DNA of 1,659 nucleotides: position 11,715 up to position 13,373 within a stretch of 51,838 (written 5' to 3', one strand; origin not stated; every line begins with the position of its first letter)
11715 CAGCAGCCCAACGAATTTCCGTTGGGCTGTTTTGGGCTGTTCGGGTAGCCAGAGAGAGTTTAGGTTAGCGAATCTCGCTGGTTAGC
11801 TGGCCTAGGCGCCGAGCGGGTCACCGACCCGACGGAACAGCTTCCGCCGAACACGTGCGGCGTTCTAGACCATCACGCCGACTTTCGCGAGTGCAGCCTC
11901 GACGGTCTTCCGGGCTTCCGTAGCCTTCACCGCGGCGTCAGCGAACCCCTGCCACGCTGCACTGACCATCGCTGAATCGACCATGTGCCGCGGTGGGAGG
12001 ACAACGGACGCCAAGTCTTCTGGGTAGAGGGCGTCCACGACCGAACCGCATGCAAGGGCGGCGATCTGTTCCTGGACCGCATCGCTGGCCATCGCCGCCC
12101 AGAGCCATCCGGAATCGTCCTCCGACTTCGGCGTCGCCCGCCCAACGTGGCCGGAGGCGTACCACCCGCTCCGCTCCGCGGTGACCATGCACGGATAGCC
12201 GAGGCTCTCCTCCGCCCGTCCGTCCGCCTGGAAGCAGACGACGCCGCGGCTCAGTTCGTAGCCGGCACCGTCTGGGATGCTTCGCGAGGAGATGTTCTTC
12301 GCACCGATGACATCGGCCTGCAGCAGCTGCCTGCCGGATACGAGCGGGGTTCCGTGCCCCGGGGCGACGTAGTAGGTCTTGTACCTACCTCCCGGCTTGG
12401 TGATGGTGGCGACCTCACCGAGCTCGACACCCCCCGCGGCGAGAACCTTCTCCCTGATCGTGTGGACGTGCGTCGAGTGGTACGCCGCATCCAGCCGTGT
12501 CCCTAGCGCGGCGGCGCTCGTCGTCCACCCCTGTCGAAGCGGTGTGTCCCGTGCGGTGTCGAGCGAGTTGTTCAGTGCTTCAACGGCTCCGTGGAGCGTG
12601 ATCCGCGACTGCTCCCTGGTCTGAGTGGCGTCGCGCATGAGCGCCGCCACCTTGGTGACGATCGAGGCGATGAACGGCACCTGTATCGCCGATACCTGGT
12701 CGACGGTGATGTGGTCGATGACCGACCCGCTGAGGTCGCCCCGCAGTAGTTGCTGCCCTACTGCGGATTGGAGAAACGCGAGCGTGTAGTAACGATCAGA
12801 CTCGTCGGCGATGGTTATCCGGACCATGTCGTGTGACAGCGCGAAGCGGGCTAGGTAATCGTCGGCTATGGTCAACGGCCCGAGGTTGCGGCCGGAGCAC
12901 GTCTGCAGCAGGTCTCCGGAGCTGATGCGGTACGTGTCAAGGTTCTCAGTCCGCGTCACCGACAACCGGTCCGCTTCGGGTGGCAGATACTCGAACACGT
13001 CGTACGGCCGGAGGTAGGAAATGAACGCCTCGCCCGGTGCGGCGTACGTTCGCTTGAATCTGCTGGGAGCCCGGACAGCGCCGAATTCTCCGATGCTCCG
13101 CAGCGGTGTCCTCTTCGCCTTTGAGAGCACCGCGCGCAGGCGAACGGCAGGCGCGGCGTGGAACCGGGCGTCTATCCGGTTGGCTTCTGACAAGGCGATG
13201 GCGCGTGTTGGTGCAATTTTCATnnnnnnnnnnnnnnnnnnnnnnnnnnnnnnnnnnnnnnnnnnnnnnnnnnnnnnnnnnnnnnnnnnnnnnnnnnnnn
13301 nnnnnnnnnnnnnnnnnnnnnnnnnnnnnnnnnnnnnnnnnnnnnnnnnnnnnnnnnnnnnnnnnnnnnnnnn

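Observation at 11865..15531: Reverse-strand moron encoding a BcgI-like type IIB restriction-modification system (RM subunit + S subunit), translationally coupled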

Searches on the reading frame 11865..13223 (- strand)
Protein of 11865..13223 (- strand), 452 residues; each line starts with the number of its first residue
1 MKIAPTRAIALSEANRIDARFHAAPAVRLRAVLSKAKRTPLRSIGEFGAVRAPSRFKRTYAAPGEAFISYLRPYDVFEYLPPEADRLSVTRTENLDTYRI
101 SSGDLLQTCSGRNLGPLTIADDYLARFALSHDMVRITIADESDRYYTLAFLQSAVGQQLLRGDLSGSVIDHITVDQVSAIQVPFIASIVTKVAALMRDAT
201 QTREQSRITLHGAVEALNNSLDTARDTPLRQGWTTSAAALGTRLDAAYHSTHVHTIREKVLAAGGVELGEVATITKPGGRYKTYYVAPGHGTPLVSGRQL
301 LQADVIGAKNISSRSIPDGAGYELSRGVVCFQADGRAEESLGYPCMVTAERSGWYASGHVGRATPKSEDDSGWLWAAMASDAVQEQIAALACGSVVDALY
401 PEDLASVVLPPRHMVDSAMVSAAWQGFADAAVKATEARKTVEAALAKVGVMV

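Call 3: search_protein_families(library=pfam, proteins=[window:11865-13223:-], max_evalue=0.01)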
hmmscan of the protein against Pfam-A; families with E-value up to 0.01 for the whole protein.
window:11865-13223:- (452 aa): 0 families

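Call 4: search_protein_families(library=ncbifam, proteins=[window:11865-13223:-], max_evalue=0.01)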
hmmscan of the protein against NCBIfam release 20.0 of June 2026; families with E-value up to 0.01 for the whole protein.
window:11865-13223:- (452 aa): 1 family
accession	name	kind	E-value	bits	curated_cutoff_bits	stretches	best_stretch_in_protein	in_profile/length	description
NF047740.1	antiphage_MADS5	equivalog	5.6e-60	203.5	400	1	1-444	1-459/461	methylation-associated defense system restriction endonuclease subunit S MAD5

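Call 5: search_protein_families(library=padloc, proteins=[window:11865-13223:-], max_evalue=0.01)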
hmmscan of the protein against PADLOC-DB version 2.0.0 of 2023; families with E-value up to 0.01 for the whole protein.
window:11865-13223:- (452 aa): 27 families (the best 25 are shown)
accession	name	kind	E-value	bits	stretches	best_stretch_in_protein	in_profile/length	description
PDLC04137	mad5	-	2.4e-11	41.5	1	40-410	7-351/392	mads_5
PDLC03072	Specificity_I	-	9.2e-11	39.4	2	85-184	286-387/448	Type I specificity subunit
PDLC03108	Specificity_I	-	1.7e-10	38.7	1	86-211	292-417/452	Type I specificity subunit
PDLC03179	Specificity_I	-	3.1e-10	37.6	1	68-195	425-558/589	Type I specificity subunit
PDLC03087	Specificity_I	-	4.4e-10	37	2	83-184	63-164/418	Type I specificity subunit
PDLC03086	Specificity_I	-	3.9e-09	34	2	86-185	58-158/458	Type I specificity subunit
PDLC03168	Specificity_I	-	3.3e-08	31.4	2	88-183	55-148/459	Type I specificity subunit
PDLC03089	Specificity_I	-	3.3e-08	31.1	1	83-183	51-151/446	Type I specificity subunit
PDLC03107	Specificity_I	-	1.1e-07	29.3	1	87-183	246-345/392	Type I specificity subunit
PDLC03078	Specificity_I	-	1.4e-07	29.3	1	81-182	272-374/419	Type I specificity subunit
PDLC03105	Specificity_I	-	1.5e-07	29.2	1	87-183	288-384/448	Type I specificity subunit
PDLC03120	Specificity_I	-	4.7e-07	27.3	1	93-170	96-172/515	Type I specificity subunit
PDLC03178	Specificity_I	-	3.2e-06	24.8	1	88-184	272-368/411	Type I specificity subunit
PDLC03079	Specificity_I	-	5.9e-06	23.7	1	90-187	302-401/470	Type I specificity subunit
PDLC03098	Specificity_I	-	9e-06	23.3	0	40-183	33-175/443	Type I specificity subunit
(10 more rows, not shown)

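Call 9: search_solved_structures(query=window:11865-13223:-, max_evalue=1)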
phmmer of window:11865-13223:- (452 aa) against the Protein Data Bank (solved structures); distinct sequences matched with E-value up to 1: 0.

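Call 39: find_homologous_proteins(query=window:11865-13223:-, max_evalue=0.00001)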
Query window:11865-13223:- (452 aa): 720 proteins with E <= 0.00001 among 8000 candidates; the best 120 are listed.
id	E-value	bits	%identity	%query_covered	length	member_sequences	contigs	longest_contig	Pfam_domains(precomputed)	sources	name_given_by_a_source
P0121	9.3e-294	992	100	100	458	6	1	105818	-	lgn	-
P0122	8.5e-240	814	81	100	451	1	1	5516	-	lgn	-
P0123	1.7e-216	737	75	100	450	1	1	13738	-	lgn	-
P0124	2.9e-216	736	74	100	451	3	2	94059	-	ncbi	ncbi:hypothetical protein MOKP105_35460 [Mycobacterium avium subsp. hominissuis]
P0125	4.0e-210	716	72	100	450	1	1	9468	-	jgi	jgi:hypothetical protein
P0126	4.5e-210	716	71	100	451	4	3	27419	-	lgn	-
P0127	3.7e-208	710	71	100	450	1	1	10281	-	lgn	-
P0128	1.5e-203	695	76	91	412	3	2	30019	-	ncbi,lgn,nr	ncbi:hypothetical protein O984_09405 [Mycobacterium avium 05-4293]|nr:hypothetical protein O984_0940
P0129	6.7e-199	679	74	91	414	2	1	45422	-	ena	-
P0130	5.3e-196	670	68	100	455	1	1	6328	-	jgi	jgi:hypothetical protein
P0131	1.2e-195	669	68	100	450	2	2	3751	-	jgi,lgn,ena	-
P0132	1.1e-193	662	68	92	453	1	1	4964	-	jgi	jgi:hypothetical protein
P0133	3.1e-191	654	68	93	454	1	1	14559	-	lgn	-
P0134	5.2e-190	650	64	100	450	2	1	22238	-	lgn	-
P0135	7.2e-190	649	66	100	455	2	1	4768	-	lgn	-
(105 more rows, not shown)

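Call 50: find_encoding_contigs(protein=P0121, flank=10000, max_places=4)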
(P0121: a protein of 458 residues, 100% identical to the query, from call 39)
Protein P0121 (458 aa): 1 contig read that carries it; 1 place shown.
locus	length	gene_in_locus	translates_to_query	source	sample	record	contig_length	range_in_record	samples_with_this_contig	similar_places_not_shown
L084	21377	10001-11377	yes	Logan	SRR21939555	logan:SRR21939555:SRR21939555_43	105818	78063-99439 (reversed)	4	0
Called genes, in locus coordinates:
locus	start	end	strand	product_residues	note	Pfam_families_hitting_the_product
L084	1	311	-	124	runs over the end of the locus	-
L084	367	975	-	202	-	-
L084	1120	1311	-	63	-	PF04957:RMF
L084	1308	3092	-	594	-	PF25310:VG15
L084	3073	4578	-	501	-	PF05133:SPP1_portal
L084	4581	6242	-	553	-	-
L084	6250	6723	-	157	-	PF25673:Terminase_7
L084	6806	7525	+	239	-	-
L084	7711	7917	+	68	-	-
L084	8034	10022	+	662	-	PF13588:HSDR_N_2, PF02384:N6_Mtase, PF01170:UPF0020, PF07669:Eco57I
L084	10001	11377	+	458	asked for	-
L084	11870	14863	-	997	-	PF09250:Prim-Pol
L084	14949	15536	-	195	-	PF09250:Prim-Pol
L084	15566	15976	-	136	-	-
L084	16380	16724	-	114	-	-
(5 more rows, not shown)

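Call 55: predict_structure(alignment_id=A3)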
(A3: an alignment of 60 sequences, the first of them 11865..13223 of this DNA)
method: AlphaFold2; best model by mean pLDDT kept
length: 452 residues; sequences in the alignment: 60
mean_pLDDT: 90.5   pTM: 0.90
mean pLDDT of the five models: 90.5, 90.5, 89.8, 89.1, 88.4
residues with pLDDT >= 90: 304; 70-90: 131; 50-70: 17; < 50: 0
segments of 3 or more residues with pLDDT < 50: none
pLDDT, mean of each block of 10 residues (from residue 1): 70 74 83 85 97 90 93 93 93 91 92 83 94 94 98 91 64 90 95 98 98 97 83 81 83 94 97 91 92 94 92 91 97 83 95 95 97 98 94 78 96 98 98 97 90 61
secondary structure, 60 per line:
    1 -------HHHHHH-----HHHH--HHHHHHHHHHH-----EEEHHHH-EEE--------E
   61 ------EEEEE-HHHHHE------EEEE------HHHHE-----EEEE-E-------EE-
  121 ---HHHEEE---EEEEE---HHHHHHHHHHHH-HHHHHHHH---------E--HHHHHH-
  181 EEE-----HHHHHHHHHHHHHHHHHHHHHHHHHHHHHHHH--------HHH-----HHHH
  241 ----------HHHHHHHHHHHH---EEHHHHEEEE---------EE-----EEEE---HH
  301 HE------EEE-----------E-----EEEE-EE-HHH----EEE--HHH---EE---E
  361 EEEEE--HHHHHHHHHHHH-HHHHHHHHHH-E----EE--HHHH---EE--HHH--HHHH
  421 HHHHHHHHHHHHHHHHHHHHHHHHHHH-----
elements in order: H8-13 H19-22 H25-35 E41-43 H44-47 E49-51 E67-71 H73-77 E85-88 H95-98 E105-108 E127-129 E133-137 H141-152 H154-161 H174-179 E181-183 H189-220 H237-240 H251-262 H268-271 E272-275 E292-295 E309-311 E329-332 E344-346 E360-365 H368-379 H381-390 H401-404 H417-447

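Call 58: fold_search(model_id=the predicted structure, library=pdb)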
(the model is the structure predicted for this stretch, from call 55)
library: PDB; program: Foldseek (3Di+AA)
matches with E <= 10: 66; with E <= 0.001: 40
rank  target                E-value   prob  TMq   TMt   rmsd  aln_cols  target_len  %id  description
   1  7vs4_C                6.6e-13  1.00  0.37  0.41  10.6       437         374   15  Crystal structure of PacII_M1M2S-DNA(m6A)-SAH complex (released 2022-11-30)
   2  8w0p_C                1.7e-12  1.00  0.39  0.37  12.0       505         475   11  BsaXI -- Type IIB R-M system (released 2024-10-30)
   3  1ydx                  1.8e-11  1.00  0.28  0.33  12.0       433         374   12  Crystal structure of Type-I restriction-modification system S subunit from M. genitalium (released 2005-08-23)
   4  7vru_C                1.9e-11  1.00  0.32  0.38  11.5       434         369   15  Crystal structure of PacII_M1M2S-DNA-SAH complex (released 2022-11-30)
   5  3okg_B                8.4e-10  1.00  0.27  0.31  19.2       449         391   16  Crystal structure of HsdS subunit from Thermoanaerobacter tengcongensis (released 2011-05-25)
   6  2y7c_A                8.4e-10  1.00  0.29  0.28  15.7       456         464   14  Atomic model of the Ocr-bound methylase complex from the Type I restriction-modification enzyme EcoKI (M2S1). Based on (released 2011-02-09)
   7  5ybb_D                1.9e-09  1.00  0.28  0.31  16.2       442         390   15  Structural basis underlying complex assembly andconformational transition of the type I R-M system (released 2017-11-29)
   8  1yf2_A                3.1e-09  1.00  0.29  0.30  13.2       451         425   10  Three-dimensional structure of DNA sequence specificity (S) subunit of a type I restriction-modification enzyme and it (released 2005-02-15)
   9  3okg_A                3.9e-09  1.00  0.26  0.30  19.2       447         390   16  Crystal structure of HsdS subunit from Thermoanaerobacter tengcongensis (released 2011-05-25)
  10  8vsr_B                6.1e-07  1.00  0.30  0.64   5.9       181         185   14  Co-crystal structure of Prx with Esub1 (released 2024-12-25)
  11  8vsq_A                1.0e-06  1.00  0.31  0.64   6.1       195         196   15  Crystal structure of Esub1 (released 2025-01-08)
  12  8vsr_D                3.4e-06  1.00  0.29  0.62   6.2       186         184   16  Co-crystal structure of Prx with Esub1 (released 2024-12-25)
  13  7bst_A                4.0e-05  1.00  0.27  0.30  12.1       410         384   12  EcoR124I-Ocr in the Intermediate State (released 2020-05-27)
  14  7rfk_A                8.2e-05  1.00  0.31  0.25   5.8       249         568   10  CamA Adenine Methyltransferase Complexed to Cognate Substrate DNA and Inhibitor Sinefungin (released 2021-09-15)
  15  7lni_C                1.0e-04  1.00  0.30  0.26   6.2       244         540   11  SeMet CamA Adenine Methyltransferase Complexed to Cognate Substrate DNA (released 2021-05-19)
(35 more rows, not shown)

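Call 83: search_protein_families(library=phrogs, proteins=[window:11865-13223:-], max_evalue=0.001)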
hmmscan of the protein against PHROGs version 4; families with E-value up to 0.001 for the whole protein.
window:11865-13223:- (452 aa): 0 families
